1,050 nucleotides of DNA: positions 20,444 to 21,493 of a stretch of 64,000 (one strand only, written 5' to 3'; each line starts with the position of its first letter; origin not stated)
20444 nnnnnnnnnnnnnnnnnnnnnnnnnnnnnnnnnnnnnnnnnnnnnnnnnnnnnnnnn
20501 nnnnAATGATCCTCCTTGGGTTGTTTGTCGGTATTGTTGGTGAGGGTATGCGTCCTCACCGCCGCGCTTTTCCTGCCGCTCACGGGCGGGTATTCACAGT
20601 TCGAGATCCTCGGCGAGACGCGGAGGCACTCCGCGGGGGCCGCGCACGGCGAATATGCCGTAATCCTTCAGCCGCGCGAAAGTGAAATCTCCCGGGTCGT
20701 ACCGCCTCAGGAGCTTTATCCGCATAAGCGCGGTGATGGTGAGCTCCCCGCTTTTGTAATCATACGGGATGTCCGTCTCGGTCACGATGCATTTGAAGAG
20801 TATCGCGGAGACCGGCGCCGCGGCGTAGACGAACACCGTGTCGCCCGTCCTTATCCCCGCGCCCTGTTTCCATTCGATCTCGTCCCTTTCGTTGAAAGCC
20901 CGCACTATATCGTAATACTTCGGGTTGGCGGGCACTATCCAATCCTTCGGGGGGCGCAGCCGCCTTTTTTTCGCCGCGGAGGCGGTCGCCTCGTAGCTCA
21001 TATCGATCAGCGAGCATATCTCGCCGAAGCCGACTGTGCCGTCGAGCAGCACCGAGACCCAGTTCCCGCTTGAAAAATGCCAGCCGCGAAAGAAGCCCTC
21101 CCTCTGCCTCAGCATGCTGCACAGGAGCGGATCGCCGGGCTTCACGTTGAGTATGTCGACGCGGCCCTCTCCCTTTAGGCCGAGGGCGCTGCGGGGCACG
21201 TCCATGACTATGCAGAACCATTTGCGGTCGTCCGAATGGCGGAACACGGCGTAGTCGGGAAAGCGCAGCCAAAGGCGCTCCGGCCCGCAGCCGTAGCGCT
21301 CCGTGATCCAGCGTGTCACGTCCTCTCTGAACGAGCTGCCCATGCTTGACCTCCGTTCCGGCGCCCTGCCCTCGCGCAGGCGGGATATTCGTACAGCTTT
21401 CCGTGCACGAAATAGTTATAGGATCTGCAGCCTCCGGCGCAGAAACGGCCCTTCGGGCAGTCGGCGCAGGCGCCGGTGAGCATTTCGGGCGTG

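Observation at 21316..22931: Radical SAM/SPASM enzyme translationally coupled to a five-fold V-Y-G-G-P repeat protein: candidate multi-core RiPP-like system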

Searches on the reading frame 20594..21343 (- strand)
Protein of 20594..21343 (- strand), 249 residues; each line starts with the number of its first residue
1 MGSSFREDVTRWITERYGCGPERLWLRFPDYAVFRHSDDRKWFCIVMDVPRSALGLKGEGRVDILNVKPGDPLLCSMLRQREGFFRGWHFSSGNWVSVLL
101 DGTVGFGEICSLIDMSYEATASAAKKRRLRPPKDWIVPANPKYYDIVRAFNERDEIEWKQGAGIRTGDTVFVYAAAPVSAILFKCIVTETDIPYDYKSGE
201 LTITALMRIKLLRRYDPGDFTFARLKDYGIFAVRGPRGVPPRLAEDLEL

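Call 3: search_protein_families(library=pfam, proteins=[window:20594-21343:-], max_evalue=0.01)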
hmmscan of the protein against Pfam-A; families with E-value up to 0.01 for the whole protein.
window:20594-21343:- (249 aa): 1 family
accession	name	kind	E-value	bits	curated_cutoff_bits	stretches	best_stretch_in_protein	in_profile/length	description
PF04237.18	YjbR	-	1.7e-13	51.5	30.1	1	22-118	9-87/88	YjbR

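Call 4: search_protein_families(library=ncbifam, proteins=[window:20594-21343:-], max_evalue=0.01)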
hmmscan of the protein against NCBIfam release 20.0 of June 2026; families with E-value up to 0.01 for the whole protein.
window:20594-21343:- (249 aa): 0 families
